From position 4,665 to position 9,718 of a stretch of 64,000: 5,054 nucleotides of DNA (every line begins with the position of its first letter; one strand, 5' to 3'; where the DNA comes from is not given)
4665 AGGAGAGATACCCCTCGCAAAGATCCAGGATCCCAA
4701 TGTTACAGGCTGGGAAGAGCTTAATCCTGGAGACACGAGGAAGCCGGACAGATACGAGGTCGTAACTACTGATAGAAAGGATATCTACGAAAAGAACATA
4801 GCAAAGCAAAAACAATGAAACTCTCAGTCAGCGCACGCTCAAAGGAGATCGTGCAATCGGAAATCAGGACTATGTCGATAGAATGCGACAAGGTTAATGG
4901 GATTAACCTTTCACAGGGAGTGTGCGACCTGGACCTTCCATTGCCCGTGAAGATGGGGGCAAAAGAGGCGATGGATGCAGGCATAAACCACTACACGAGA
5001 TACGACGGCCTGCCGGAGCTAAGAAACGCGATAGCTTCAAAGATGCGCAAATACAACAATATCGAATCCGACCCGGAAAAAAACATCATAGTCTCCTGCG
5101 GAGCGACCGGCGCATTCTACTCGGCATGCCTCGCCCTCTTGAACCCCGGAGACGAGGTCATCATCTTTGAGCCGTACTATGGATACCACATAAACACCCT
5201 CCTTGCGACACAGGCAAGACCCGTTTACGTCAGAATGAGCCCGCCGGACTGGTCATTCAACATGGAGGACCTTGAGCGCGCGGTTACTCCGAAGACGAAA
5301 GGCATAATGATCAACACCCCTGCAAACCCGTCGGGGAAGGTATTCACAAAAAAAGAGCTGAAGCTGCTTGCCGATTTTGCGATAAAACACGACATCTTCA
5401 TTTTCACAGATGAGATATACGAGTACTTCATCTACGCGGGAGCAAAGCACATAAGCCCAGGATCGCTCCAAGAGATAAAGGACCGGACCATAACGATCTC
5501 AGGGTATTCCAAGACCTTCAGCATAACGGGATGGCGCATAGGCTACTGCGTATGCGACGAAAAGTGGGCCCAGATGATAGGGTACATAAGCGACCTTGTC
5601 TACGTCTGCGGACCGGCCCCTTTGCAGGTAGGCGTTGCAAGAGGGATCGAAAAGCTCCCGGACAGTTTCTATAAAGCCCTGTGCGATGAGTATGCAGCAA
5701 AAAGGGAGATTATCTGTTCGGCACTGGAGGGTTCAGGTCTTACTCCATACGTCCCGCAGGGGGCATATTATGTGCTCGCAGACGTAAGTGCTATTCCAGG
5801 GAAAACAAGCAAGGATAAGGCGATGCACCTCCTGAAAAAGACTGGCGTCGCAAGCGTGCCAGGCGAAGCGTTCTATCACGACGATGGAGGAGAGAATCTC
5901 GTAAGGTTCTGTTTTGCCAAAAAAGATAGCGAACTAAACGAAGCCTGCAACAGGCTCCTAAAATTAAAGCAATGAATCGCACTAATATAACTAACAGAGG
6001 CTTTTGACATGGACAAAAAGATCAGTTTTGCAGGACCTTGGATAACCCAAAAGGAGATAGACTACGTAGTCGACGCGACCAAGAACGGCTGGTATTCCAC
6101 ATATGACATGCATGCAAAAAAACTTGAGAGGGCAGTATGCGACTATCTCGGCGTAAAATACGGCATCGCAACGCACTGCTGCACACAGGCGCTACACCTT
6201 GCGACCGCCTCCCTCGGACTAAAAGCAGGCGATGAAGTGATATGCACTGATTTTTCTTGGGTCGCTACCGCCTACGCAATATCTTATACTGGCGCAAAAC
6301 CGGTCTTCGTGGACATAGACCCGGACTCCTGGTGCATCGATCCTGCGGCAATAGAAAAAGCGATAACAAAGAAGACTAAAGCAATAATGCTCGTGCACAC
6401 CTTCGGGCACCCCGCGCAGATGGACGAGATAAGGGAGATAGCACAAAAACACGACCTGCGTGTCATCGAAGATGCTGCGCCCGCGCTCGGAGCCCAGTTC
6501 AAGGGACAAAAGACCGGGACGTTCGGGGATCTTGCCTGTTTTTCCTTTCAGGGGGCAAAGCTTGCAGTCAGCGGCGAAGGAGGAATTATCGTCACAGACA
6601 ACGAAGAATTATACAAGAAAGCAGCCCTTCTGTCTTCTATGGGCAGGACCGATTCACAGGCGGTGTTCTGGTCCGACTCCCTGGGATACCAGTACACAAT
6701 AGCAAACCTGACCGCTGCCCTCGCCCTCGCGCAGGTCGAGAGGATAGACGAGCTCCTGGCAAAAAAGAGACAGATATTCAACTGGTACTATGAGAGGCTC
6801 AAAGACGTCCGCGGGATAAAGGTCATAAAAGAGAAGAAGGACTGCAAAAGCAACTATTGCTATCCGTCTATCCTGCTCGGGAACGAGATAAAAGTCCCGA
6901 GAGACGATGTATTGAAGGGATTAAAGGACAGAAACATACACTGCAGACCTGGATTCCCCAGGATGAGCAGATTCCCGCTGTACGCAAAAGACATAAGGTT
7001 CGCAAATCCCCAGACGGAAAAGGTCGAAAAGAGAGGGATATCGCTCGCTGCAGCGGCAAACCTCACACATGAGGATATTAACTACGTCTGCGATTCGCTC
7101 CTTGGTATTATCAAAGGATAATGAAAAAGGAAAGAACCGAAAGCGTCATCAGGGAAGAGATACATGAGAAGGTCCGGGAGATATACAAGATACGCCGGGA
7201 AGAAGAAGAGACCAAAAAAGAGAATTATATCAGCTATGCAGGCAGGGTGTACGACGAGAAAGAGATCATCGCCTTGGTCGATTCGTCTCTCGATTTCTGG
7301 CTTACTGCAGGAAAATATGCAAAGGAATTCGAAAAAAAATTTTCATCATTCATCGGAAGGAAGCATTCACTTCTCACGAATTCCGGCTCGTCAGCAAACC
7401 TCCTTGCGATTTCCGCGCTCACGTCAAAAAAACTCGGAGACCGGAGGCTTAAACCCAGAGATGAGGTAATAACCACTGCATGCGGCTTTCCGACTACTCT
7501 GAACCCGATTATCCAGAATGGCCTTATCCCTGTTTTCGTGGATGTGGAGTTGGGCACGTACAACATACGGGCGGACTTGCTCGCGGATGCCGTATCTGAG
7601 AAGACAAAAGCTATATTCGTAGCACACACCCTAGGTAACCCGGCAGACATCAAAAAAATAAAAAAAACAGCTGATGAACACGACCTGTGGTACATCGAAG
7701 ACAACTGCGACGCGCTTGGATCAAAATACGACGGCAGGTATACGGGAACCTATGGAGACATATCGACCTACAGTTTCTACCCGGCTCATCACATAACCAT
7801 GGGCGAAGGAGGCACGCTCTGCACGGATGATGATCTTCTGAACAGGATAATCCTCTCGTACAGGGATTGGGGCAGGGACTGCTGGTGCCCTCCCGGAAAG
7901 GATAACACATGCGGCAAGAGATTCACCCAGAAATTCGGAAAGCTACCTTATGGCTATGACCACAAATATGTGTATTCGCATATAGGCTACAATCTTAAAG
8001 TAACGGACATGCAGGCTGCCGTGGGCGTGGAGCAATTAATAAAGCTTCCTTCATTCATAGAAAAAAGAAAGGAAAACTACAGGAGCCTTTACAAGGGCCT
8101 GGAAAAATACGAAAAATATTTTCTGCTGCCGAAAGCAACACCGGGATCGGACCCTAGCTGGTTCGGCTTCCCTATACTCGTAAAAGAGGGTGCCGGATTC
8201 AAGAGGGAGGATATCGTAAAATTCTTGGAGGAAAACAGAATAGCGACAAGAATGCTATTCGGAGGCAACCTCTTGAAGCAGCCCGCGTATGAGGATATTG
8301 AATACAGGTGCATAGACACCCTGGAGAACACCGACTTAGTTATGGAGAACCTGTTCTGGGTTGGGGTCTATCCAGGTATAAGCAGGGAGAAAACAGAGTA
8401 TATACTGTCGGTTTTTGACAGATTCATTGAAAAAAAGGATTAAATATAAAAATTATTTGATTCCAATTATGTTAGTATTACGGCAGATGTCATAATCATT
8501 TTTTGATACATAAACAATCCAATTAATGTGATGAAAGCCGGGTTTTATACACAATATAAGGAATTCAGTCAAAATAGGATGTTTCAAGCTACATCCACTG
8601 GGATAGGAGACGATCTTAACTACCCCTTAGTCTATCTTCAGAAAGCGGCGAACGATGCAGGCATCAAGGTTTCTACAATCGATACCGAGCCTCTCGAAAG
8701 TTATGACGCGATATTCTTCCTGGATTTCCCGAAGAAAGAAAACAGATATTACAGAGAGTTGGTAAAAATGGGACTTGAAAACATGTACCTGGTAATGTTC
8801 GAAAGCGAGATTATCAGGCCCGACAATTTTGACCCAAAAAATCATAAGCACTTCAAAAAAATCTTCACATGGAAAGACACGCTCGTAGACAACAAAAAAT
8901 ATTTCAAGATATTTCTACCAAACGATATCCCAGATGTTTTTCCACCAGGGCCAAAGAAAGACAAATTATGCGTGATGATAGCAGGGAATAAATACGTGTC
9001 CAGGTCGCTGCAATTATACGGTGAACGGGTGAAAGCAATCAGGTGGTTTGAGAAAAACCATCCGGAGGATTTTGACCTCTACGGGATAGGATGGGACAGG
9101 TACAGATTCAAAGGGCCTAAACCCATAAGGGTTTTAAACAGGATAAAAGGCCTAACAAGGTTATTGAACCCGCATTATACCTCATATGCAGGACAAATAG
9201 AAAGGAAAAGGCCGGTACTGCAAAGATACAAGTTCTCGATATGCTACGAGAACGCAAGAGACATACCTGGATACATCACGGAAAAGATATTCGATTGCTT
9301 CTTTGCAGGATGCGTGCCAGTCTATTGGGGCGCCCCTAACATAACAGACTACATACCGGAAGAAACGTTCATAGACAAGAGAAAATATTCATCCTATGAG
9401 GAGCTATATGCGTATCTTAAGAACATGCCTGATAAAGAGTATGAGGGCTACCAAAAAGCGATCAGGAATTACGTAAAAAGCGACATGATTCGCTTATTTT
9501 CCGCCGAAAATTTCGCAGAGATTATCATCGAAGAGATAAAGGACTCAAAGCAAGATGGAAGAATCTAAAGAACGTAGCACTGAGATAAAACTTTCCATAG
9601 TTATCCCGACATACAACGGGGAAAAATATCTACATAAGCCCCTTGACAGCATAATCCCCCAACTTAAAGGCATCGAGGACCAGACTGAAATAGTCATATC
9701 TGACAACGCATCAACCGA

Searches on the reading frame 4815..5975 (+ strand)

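Call 9: search_protein_families(library=pfam, proteins=[window:4815-5975:+], max_evalue=0.001)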
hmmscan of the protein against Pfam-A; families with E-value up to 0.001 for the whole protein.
window:4815-5975:+ (386 aa): 4 families
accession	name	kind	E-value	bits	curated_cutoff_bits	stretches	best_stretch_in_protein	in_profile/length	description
PF00155.27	Aminotran_1_2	-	1.6e-65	222.2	19.7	1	28-381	2-361/361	Aminotransferase class I and II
PF01041.23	DegT_DnrJ_EryC1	-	7.6e-09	35.7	19.8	1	92-199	43-145/360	DegT/DnrJ/EryC1/StrS aminotransferase family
PF01053.26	Cys_Met_Meta_PP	-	1.1e-08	34.5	27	1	58-200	44-174/381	Cys/Met metabolism PLP-dependent enzyme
PF00266.25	Aminotran_5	-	0.00039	19.9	21.5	1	83-199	56-175/371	Aminotransferase class-V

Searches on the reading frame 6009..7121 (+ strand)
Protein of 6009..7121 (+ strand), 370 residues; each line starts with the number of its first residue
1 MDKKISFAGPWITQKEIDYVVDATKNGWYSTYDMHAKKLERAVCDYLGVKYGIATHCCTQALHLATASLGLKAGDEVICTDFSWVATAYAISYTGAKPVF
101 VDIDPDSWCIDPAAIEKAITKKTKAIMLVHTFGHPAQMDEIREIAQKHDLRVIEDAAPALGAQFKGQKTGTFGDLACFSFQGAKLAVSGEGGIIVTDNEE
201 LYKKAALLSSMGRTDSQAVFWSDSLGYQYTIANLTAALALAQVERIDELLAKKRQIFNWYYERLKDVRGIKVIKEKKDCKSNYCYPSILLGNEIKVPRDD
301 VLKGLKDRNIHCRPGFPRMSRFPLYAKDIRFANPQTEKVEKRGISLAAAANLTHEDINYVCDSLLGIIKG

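Call 9: search_protein_families(library=pfam, proteins=[window:6009-7121:+], max_evalue=0.001)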
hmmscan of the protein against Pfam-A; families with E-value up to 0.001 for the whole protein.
window:6009-7121:+ (370 aa): 4 families
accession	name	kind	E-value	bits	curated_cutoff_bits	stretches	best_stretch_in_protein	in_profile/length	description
PF01041.23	DegT_DnrJ_EryC1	-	1.2e-109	367.3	19.8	1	12-364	3-359/360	DegT/DnrJ/EryC1/StrS aminotransferase family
PF01212.27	Beta_elim_lyase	-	2.7e-13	50.3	27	1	33-272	31-273/288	Beta-eliminating lyase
PF00266.25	Aminotran_5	-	1.3e-09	38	21.5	1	53-315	65-338/371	Aminotransferase class-V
PF00155.27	Aminotran_1_2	-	4.9e-09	36.3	19.7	1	25-157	32-187/361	Aminotransferase class I and II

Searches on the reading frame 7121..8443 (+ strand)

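Call 9: search_protein_families(library=pfam, proteins=[window:7121-8443:+], max_evalue=0.001)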
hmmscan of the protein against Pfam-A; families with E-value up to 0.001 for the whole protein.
window:7121-8443:+ (440 aa): 3 families
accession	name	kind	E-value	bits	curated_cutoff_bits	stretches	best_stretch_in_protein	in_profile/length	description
PF01041.23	DegT_DnrJ_EryC1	-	1.4e-91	307.9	19.8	1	46-430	4-357/360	DegT/DnrJ/EryC1/StrS aminotransferase family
PF01053.26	Cys_Met_Meta_PP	-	0.0004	19.5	27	1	68-196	55-175/381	Cys/Met metabolism PLP-dependent enzyme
PF01212.27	Beta_elim_lyase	-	0.00042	20.2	27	1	68-312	35-215/288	Beta-eliminating lyase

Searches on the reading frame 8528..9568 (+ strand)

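Call 9: search_protein_families(library=pfam, proteins=[window:8528-9568:+], max_evalue=0.001)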
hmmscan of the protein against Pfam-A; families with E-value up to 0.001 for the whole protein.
window:8528-9568:+ (346 aa): 1 family
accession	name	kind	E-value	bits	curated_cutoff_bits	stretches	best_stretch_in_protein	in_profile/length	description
PF00852.26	Glyco_transf_10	-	2e-13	50.8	23.9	1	227-308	51-135/182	Glycosyltransferase family 10 (fucosyltransferase) C-term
